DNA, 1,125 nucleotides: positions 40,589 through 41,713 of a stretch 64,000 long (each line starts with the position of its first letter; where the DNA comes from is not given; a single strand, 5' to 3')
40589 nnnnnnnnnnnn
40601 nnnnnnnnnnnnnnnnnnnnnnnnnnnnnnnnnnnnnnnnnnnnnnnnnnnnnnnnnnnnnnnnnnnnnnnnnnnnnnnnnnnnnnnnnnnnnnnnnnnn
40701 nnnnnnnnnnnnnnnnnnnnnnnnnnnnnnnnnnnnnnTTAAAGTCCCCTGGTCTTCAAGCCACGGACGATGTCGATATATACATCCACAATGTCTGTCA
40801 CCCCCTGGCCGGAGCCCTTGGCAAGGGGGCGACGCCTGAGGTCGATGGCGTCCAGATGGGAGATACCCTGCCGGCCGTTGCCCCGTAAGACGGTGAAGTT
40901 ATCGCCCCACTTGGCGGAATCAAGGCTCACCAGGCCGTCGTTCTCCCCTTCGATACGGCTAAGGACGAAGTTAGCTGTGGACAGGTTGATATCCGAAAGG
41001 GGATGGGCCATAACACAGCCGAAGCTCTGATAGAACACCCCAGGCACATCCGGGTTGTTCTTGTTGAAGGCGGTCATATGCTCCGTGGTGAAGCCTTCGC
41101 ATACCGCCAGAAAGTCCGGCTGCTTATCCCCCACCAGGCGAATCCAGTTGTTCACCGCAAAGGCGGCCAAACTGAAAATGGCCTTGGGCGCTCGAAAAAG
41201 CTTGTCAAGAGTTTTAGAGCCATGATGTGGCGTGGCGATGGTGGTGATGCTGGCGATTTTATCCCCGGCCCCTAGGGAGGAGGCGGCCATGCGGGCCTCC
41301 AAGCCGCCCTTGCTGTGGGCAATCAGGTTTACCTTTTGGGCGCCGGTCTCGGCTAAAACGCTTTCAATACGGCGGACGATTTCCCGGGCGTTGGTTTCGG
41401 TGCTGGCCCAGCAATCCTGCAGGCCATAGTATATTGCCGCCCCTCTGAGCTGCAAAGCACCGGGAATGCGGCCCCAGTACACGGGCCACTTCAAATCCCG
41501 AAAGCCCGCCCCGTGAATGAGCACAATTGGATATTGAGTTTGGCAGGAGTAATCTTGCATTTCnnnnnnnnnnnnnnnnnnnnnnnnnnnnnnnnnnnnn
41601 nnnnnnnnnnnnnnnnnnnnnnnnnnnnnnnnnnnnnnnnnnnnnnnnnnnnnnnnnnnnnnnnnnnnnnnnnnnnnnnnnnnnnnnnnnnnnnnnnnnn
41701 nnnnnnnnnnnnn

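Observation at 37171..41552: AT-richer two-gene island bracketed by a 98%-identical 100-nt direct repeat of the lipase 5' end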

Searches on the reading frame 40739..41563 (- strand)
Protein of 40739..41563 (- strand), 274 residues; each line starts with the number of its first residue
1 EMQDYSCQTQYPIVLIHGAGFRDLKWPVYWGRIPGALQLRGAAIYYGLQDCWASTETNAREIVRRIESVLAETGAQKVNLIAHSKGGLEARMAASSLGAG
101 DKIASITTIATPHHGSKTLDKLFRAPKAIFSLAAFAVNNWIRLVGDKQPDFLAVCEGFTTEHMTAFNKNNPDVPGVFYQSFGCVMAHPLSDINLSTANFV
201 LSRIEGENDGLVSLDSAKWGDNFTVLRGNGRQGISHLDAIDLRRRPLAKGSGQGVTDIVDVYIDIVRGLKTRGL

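Call 7: search_protein_families(library=pfam, proteins=[window:40739-41563:-], max_evalue=0.01)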
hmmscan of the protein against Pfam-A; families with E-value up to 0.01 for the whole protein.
window:40739-41563:- (274 aa): 8 families
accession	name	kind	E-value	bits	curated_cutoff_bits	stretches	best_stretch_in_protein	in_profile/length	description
PF00561.26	Abhydrolase_1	-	1.3e-06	28.7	25.8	1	60-120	53-113/245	alpha/beta hydrolase fold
PF07819.20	PGAP1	-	3.8e-06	27.2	24.3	1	61-118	74-134/233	PGAP1-like alpha/beta domain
PF24096.1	DUF7379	-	4.5e-06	27.2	33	1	54-120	49-119/191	Domain of unknown function (DUF7379)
PF02089.21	Palm_thioest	-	2.3e-05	24.7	26.8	1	55-127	50-124/254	Palmitoyl protein thioesterase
PF24708.1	Lip_C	-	0.00049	19.4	27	1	62-139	115-187/380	Lipase-like, C-terminal domain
PF01674.24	Lipase_2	-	0.00055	20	20.3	1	62-103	61-102/219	Lipase (class 2)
PF05057.20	DUF676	-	0.0014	18.6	20.3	1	59-122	63-134/217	Putative serine esterase (DUF676)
PF12697.13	Abhydrolase_6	-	0.0042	18.2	26.3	1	13-121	1-94/217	Alpha/beta hydrolase family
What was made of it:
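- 40739..41560 (-): Intact lipase-like alpha/beta hydrolase of 273 aa. It is resident and orthologous to the lipase of sister species. Pfam Abhydrolase_1 / PGAP1 / Lipase_2 hits (call 7).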

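Call 10: find_related_loci(query=window:40739-41563:-, collection=genome_contigs, flank=10000)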
Query window:40739-41563:- (274 aa) in genome_contigs; peptide patterns used: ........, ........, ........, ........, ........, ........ (x = any residue, [..] = any of these).
79 stretches matched a pattern; 24 encode a relative of the query (tblastn E <= 1e-3); 24 distinct loci.
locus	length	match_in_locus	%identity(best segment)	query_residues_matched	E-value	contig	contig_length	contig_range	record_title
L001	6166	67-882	82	2-273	2e-158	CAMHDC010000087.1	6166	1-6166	MAG: uncultured Clostridia bacterium isolate SRR11784291_bin.26_metaWRAP_v1.3_MAG genome assembly, contig: ERZ12202683.1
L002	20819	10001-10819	82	2-274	3e-155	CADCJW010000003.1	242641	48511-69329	MAG: uncultured Clostridiales bacterium isolate RUG14713 genome assembly, contig: RUG14713_asm_3, whole genome shotgun s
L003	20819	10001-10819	82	2-274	5e-155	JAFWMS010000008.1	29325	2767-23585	MAG: Clostridia bacterium isolate RGIG5880 Sheep_Jejunum-3__c23573, whole genome shotgun sequence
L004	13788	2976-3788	81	3-273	4e-155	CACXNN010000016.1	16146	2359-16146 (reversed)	MAG: uncultured Clostridiales bacterium isolate RUG11425 genome assembly, contig: RUG11425_asm_16, whole genome shotgun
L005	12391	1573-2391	75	2-274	7e-145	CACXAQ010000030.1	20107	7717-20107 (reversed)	MAG: Ruminococcaceae bacterium isolate RUG11086 genome assembly, contig: RUG11086_asm_30, whole genome shotgun sequence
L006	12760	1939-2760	74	1-274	4e-144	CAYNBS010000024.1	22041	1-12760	MAG TPA_asm: uncultured Oscillospiraceae bacterium isolate binchicken_co353_365 genome assembly, contig: NODE_4512_lengt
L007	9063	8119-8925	73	6-274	2e-139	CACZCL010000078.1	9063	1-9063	MAG: Ruminococcaceae bacterium isolate RUG12493 genome assembly, contig: RUG12493_asm_78, whole genome shotgun sequence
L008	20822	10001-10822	69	1-274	1e-137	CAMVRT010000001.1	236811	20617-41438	MAG TPA_asm: uncultured Oscillospiraceae bacterium isolate SRR8387720_bin.7_metaWRAP_v1.3_MAG genome assembly, contig: E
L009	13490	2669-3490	68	1-274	4e-136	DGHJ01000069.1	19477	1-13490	MAG TPA_asm: Oscillospiraceae bacterium UBA3851 UBA3851_contig_33012, whole genome shotgun sequence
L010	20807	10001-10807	71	6-274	1e-135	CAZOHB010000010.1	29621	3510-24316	MAG TPA_asm: uncultured Parasporobacterium sp. isolate SRP278969_co2_691 genome assembly, contig: NODE_1231_length_29621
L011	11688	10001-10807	72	7-274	1e-134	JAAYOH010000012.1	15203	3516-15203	MAG: Clostridiales bacterium isolate AS21ysBPME_341 23357_AS21, whole genome shotgun sequence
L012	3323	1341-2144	70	7-274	4e-139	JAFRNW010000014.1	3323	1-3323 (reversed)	MAG: Clostridia bacterium isolate RGIG2640 Goat_Omasum-1__c274867, whole genome shotgun sequence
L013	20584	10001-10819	71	1-274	2e-134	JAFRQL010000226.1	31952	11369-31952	MAG: Bacillota bacterium isolate RGIG2707 Goat_Omasum-4__c639039, whole genome shotgun sequence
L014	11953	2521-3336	70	2-273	2e-134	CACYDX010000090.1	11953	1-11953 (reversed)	MAG: Ruminococcaceae bacterium isolate RUG11848 genome assembly, contig: RUG11848_asm_90, whole genome shotgun sequence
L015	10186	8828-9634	69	6-274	2e-133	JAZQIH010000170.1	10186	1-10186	MAG: Anaerovoracaceae bacterium isolate T1900044625_TS20190091.MAGScoT_cleanbin_000032 SGB_932_k141_1724088, whole genom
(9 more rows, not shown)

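Call 19: search_protein_families(library=ncbifam, proteins=[window:40739-41563:-], max_evalue=0.01)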
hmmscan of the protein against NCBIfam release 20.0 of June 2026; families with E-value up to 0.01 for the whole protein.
window:40739-41563:- (274 aa): 3 families
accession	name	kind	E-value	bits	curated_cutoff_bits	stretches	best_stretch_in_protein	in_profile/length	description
NF047351.1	lipase_YSIRK_Sa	exception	3.6e-05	22.3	650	1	101-122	481-502/704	YSIRK-targeted triacylglycerol lipase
NF011457.0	PRK14875.1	equivalog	0.00062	18.8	307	1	10-112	132-232/372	acetoin dehydrogenase dihydrolipoyllysine-residue acetyltransferase subunit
NF050060.1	e_nPHAscl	equivalog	0.0069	15.6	450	0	61-106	121-163/345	extracellular native short-chain-length polyhydroxyalkanoate depolymerase PhaZ7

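Call 23: find_related_loci(query=window:40739-41563:-, collection=metagenome_contigs, flank=10000)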
Query window:40739-41563:- (274 aa) in metagenome_contigs; peptide patterns used: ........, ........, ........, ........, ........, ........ (x = any residue, [..] = any of these).
118 stretches matched a pattern; 40 encode a relative of the query (tblastn E <= 1e-3); 40 distinct loci.
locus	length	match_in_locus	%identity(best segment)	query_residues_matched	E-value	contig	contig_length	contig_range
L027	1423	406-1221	82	3-274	7e-174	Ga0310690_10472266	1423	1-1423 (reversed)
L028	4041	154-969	82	3-274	1e-162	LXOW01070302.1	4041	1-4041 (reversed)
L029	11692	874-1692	82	2-274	8e-157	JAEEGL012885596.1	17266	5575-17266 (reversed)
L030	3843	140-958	82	2-274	2e-160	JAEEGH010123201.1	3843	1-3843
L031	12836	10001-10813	81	3-273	3e-155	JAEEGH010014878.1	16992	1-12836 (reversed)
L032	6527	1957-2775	81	2-274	1e-154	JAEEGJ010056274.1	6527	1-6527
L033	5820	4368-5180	80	4-274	4e-153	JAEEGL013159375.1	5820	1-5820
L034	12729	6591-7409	76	2-274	1e-146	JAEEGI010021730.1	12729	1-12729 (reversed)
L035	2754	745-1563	77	2-274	2e-154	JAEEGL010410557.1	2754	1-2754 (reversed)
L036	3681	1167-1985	76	2-274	3e-149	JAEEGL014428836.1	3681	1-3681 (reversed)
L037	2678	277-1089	76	4-274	3e-150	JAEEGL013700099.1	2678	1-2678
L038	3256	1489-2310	73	1-274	2e-145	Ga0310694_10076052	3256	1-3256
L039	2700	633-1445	73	4-274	4e-146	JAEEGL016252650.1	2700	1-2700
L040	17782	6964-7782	72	2-274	3e-139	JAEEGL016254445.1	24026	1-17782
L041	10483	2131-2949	72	2-274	3e-137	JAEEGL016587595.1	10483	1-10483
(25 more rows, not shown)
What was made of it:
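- Tried and rejected: The genome and metagenome scans with the lipase found nothing above 82% (calls 10, 23).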

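Call 71: find_encoding_contigs(protein=window:40739-41560:-, flank=6000, max_places=10)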
Protein window:40739-41560:- (273 aa): 7 contigs read that carry it; 5 places shown.
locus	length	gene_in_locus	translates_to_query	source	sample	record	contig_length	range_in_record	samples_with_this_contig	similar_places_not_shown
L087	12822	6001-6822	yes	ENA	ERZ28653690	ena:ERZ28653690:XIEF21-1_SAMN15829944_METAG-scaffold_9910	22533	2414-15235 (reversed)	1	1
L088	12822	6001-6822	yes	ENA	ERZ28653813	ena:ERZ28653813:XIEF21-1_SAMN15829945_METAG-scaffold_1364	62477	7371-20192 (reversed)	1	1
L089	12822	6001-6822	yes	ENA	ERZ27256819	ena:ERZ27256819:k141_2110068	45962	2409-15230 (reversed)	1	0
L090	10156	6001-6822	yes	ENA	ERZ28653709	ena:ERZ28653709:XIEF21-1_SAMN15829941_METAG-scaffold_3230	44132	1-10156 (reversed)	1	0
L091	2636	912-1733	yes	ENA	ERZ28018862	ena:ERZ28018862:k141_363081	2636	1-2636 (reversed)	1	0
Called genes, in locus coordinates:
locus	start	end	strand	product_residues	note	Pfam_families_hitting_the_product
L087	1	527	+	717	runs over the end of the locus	PF07697:7TMR-HDED, PF07698:7TM-7TMR_HD (weak), PF01966:HD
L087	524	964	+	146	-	PF02130:YbeY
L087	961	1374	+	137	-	PF00383:dCMP_cyt_deam_1, PF08211:dCMP_cyt_deam_2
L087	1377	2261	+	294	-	PF00009:GTP_EFTU, PF00025:Arf (faint), PF00350:Dynamin_N (faint), PF01926:MMR_HSR1, PF02421:FeoB_N, PF03193:RsgA_GTPase (faint), PF10662:PduV-EutP, PF07650:KH_2, +1 more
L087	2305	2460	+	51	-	-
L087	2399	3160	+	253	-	PF11967:RecO_N, PF02565:RecO_C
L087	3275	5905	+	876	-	PF01326:PPDK_N, PF00391:PEP-utilizers, PF02896:PEP-utilizers_C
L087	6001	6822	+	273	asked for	PF00561:Abhydrolase_1 (weak), PF02089:Palm_thioest (faint), PF07819:PGAP1 (weak)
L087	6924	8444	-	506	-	PF12849:PBP_like_2, PF13531:SBP_bac_11 (weak)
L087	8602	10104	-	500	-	PF20586:DUF6788, PF07804:HipA_C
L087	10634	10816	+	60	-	-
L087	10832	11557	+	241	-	PF01643:Acyl-ACP_TE, PF20791:Acyl-ACP_TE_C (weak)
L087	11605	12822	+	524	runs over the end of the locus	PF03323:GerA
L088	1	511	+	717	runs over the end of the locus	PF07697:7TMR-HDED, PF07698:7TM-7TMR_HD (weak), PF01966:HD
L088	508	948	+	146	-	PF02130:YbeY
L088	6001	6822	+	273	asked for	PF00561:Abhydrolase_1 (weak), PF02089:Palm_thioest (faint), PF07819:PGAP1 (weak)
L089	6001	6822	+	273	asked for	PF00561:Abhydrolase_1 (weak), PF02089:Palm_thioest (faint), PF07819:PGAP1 (weak)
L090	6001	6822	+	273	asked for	PF00561:Abhydrolase_1 (weak), PF02089:Palm_thioest (faint), PF07819:PGAP1 (weak)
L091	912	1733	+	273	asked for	PF00561:Abhydrolase_1 (weak), PF02089:Palm_thioest (faint), PF07819:PGAP1 (weak)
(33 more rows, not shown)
